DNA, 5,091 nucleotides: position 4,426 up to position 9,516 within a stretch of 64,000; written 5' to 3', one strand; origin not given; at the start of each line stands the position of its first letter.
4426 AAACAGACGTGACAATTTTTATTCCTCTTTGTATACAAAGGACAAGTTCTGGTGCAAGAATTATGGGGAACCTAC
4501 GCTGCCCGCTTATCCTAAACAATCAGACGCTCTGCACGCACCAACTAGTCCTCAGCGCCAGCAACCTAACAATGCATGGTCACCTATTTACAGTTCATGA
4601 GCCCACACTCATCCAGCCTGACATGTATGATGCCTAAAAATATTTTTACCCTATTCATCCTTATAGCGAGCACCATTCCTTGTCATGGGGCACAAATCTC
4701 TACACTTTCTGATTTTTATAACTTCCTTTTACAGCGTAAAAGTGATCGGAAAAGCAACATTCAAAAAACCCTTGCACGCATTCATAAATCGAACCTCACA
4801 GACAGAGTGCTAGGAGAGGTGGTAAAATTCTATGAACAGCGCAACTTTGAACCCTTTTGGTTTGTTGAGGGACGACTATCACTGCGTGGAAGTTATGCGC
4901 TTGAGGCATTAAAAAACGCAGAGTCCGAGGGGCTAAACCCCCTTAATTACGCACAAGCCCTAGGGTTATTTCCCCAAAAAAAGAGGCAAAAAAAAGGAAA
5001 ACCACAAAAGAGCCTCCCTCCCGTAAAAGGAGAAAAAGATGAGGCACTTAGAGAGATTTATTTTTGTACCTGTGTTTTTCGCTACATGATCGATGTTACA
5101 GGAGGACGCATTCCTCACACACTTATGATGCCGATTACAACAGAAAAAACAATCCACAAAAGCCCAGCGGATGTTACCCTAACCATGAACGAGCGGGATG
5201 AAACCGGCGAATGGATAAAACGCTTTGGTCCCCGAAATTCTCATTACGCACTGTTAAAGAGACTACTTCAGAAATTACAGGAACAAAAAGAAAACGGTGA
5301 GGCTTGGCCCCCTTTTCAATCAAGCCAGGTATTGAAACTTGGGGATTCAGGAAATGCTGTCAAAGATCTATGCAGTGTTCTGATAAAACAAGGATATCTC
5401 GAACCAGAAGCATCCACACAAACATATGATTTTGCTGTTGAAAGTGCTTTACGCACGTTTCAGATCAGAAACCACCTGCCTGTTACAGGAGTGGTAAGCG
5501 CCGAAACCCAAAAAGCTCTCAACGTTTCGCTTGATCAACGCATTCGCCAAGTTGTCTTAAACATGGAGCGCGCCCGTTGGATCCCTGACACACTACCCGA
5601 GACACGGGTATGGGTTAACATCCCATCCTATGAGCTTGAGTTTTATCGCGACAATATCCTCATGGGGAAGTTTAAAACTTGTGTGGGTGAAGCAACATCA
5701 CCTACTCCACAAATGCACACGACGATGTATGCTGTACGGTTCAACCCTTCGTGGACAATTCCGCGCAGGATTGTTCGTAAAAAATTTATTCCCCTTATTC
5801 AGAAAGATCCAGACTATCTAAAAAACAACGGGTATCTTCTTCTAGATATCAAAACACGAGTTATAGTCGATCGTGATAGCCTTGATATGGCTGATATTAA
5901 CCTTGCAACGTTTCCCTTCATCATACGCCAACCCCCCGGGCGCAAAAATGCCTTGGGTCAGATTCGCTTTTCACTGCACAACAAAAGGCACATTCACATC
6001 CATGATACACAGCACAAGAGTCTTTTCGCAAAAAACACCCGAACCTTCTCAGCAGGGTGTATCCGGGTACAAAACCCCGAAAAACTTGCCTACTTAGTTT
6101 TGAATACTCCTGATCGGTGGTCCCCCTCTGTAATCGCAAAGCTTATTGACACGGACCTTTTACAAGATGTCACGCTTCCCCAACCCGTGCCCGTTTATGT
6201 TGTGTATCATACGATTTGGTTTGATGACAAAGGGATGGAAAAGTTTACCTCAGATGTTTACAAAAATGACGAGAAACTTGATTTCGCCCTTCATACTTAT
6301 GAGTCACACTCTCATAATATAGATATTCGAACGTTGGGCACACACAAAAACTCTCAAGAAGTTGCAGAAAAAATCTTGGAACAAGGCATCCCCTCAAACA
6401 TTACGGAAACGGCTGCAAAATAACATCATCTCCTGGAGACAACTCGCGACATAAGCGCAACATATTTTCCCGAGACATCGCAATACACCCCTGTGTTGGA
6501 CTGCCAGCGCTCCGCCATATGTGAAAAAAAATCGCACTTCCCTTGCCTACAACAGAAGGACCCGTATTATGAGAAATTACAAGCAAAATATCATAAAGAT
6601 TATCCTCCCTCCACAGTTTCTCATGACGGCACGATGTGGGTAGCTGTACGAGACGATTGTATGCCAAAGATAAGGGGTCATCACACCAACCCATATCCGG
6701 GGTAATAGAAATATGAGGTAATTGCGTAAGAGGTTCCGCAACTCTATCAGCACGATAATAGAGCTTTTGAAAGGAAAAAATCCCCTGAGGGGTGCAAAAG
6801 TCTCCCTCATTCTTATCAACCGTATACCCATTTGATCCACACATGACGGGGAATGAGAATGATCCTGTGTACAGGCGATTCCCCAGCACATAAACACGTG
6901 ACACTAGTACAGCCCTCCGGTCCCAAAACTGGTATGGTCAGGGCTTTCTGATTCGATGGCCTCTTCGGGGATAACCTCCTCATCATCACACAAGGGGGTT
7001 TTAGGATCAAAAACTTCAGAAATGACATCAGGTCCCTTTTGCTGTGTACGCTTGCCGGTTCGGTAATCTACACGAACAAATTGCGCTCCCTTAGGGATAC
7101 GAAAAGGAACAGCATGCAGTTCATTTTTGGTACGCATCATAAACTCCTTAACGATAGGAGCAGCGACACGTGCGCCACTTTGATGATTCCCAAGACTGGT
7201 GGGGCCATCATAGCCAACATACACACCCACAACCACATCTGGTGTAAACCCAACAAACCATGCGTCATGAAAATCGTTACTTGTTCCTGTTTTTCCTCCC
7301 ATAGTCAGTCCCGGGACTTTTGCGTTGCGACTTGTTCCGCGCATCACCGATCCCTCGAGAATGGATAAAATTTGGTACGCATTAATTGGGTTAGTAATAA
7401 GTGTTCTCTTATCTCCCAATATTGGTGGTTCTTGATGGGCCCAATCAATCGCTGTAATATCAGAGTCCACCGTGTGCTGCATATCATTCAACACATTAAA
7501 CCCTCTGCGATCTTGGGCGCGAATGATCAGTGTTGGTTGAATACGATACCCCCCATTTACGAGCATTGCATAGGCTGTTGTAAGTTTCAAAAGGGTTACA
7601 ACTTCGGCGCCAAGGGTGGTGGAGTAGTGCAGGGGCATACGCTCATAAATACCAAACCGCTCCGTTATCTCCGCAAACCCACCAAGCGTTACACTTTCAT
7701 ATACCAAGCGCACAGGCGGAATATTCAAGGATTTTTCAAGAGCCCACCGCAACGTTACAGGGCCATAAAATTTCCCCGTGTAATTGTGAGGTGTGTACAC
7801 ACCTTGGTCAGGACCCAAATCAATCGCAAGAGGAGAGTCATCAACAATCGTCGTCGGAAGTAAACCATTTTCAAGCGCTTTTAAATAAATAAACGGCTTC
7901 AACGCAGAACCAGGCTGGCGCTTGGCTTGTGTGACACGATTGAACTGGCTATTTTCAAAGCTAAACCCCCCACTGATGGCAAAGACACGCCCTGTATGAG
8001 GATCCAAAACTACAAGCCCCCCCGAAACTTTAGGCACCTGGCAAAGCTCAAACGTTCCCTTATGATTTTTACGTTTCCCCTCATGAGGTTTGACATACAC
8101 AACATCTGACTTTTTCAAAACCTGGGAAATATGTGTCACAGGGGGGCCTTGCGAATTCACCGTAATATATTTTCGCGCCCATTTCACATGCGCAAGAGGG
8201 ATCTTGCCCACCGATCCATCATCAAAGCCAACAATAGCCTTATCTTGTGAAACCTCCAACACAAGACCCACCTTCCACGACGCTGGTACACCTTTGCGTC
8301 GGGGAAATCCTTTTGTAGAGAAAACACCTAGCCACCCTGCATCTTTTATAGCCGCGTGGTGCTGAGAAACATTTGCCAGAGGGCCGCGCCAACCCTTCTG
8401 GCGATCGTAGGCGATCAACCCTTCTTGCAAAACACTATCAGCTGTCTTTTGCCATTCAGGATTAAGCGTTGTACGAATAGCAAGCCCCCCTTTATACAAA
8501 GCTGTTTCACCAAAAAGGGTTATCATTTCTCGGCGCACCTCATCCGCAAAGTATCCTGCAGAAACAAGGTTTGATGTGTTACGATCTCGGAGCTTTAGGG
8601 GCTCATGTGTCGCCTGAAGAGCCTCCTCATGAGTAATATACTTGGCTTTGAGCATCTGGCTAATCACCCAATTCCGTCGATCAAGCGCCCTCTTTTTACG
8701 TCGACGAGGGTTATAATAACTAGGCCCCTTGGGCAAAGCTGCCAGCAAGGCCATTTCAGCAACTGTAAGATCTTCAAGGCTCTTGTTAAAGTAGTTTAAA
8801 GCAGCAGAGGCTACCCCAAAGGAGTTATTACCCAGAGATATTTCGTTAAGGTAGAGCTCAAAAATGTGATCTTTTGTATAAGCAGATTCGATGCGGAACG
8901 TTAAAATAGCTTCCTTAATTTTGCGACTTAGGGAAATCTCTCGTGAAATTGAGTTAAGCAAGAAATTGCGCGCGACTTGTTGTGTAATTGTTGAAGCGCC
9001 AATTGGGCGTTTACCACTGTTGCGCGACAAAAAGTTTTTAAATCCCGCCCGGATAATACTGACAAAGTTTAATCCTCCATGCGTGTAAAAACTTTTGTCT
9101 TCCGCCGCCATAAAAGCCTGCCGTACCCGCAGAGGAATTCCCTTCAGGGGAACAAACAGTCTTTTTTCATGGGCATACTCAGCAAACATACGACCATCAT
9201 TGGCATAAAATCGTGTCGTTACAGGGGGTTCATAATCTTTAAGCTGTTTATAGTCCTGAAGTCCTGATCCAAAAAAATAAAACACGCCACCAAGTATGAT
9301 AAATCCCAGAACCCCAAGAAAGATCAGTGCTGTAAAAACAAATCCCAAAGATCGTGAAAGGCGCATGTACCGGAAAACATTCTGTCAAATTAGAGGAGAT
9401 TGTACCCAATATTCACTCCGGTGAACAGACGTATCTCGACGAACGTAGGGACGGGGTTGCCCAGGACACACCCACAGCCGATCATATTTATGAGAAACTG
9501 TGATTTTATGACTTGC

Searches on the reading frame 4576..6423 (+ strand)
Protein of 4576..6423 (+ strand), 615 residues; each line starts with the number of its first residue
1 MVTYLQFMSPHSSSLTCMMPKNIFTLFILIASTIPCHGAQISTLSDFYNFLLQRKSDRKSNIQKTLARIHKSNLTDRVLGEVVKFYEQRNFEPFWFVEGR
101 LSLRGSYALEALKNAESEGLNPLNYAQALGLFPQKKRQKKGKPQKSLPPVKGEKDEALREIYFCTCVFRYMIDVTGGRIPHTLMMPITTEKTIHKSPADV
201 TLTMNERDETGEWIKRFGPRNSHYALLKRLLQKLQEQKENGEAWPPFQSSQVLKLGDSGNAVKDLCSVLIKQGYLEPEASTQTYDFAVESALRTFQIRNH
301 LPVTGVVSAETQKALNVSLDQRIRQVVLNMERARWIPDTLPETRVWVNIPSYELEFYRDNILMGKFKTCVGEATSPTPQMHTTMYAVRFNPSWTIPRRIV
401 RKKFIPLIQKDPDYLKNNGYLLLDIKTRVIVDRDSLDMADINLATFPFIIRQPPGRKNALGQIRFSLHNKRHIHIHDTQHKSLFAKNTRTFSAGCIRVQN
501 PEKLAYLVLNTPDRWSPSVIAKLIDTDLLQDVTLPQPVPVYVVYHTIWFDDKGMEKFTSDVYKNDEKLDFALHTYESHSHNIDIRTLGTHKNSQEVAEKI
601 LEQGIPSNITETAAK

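Call 7: search_protein_families(library=pfam, proteins=[window:4576-6423:+], max_evalue=0.001)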
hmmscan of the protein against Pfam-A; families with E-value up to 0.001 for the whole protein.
window:4576-6423:+ (615 aa): 3 families
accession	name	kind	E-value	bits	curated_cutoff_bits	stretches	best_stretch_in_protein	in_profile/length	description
PF03734.19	YkuD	-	6.2e-19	69.5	23.4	1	343-509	2-139/146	L,D-transpeptidase catalytic domain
PF20142.4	Scaffold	-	6e-15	56.6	24.6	1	81-231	2-139/139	Scaffold domain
PF01471.23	PG_binding_1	-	7.5e-10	39.3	23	1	258-315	1-57/57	Putative peptidoglycan binding domain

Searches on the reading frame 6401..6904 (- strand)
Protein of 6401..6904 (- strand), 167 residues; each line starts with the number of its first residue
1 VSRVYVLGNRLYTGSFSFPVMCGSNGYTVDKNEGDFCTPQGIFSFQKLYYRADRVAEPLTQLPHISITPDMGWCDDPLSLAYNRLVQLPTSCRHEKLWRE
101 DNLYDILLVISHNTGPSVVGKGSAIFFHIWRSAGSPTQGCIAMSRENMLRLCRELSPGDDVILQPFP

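Call 7: search_protein_families(library=pfam, proteins=[window:6401-6904:-], max_evalue=0.001)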
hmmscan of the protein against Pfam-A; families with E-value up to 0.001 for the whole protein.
window:6401-6904:- (167 aa): 1 family
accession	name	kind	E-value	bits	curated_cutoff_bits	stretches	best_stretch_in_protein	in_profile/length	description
PF03734.19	YkuD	-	4.3e-12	47.3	23.4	1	16-162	24-145/146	L,D-transpeptidase catalytic domain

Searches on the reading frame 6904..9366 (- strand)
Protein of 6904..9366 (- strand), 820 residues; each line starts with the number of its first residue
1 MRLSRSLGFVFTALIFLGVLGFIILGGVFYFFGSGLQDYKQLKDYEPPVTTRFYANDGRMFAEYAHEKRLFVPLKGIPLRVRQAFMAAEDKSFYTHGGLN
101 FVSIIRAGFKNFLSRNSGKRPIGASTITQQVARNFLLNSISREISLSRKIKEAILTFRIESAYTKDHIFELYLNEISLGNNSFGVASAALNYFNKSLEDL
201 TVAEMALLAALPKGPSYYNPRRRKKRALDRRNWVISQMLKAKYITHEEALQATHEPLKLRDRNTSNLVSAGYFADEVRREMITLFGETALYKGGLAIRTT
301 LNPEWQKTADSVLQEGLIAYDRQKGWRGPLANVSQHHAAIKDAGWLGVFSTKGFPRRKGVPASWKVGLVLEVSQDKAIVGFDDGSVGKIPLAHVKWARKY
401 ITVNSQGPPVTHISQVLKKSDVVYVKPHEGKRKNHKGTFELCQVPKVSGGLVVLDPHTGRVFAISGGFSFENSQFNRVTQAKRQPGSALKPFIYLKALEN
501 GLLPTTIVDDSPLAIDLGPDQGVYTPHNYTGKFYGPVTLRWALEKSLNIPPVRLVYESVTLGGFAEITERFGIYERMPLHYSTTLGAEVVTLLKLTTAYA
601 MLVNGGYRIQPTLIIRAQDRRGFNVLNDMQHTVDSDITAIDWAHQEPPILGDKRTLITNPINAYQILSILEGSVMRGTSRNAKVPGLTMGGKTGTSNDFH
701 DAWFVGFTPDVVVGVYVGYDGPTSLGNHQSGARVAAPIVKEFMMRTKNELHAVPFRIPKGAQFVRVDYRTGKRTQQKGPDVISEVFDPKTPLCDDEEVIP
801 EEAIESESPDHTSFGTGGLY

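Call 7: search_protein_families(library=pfam, proteins=[window:6904-9366:-], max_evalue=0.001)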
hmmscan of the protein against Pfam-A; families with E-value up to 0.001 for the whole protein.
window:6904-9366:- (820 aa): 3 families
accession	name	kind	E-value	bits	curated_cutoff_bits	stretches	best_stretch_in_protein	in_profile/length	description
PF00912.28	Transgly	-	1.1e-56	191.5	27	1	58-238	2-177/178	Transglycosylase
PF00905.27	Transpeptidase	-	1.6e-28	100.3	22.1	1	449-743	1-298/299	Penicillin binding protein transpeptidase domain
PF17092.11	PCB_OB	-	1.5e-19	71.2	27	1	326-447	1-111/111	Penicillin-binding protein OB-like domain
